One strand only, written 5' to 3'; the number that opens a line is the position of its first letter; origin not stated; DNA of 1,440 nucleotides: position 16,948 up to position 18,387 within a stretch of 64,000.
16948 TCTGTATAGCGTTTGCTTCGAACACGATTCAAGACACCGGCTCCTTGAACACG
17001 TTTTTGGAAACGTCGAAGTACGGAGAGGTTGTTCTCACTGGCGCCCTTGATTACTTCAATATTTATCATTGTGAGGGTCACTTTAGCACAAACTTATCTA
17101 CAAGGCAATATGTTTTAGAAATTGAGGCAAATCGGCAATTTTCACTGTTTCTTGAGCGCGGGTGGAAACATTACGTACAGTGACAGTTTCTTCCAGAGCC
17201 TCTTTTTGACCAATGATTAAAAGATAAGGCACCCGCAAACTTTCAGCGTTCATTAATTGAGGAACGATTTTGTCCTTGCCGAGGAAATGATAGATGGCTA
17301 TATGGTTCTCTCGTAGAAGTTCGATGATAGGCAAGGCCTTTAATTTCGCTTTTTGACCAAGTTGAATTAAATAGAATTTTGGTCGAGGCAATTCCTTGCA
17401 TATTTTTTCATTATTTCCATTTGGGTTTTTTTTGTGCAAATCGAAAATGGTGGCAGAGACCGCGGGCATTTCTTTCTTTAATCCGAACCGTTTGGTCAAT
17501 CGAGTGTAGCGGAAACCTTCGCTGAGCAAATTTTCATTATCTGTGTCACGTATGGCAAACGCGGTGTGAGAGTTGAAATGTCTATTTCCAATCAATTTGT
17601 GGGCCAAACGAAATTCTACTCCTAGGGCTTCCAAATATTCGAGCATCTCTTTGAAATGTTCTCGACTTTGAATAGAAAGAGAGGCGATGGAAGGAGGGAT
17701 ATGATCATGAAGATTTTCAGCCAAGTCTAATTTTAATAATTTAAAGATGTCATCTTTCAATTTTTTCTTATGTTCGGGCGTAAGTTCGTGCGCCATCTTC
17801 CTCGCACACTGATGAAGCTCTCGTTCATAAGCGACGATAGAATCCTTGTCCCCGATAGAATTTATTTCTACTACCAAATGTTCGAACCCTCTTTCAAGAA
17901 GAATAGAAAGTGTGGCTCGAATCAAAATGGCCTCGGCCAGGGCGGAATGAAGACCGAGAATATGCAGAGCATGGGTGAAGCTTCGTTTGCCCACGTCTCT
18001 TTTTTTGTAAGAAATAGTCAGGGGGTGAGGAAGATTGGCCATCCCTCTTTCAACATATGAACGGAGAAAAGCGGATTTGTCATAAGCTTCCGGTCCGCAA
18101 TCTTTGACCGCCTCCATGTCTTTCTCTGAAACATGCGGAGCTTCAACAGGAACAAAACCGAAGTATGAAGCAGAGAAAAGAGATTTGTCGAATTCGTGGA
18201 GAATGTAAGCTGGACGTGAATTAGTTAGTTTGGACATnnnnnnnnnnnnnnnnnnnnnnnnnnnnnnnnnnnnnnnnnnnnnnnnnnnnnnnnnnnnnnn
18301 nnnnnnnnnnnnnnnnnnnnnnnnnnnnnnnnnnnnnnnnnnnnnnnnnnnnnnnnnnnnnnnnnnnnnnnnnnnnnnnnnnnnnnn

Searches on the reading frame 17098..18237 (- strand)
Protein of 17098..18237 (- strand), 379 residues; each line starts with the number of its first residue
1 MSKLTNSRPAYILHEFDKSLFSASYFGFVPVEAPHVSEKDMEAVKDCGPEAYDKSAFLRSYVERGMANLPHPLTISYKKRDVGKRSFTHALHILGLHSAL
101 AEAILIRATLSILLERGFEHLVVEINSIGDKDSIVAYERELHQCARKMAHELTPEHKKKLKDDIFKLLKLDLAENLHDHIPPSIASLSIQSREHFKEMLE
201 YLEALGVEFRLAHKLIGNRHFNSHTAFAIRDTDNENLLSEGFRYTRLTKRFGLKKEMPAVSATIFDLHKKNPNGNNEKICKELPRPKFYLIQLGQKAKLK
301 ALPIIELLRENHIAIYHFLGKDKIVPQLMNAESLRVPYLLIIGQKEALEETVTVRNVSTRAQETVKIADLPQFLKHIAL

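Call 103: search_protein_families(library=pfam, proteins=[window:17098-18237:-], max_evalue=0.01)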
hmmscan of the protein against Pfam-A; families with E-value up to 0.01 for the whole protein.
window:17098-18237:- (379 aa): 1 family
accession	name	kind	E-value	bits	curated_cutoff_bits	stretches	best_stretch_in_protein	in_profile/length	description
PF03129.25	HGTP_anticodon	-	3.8e-13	49.9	21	1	288-375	2-92/94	Anticodon binding domain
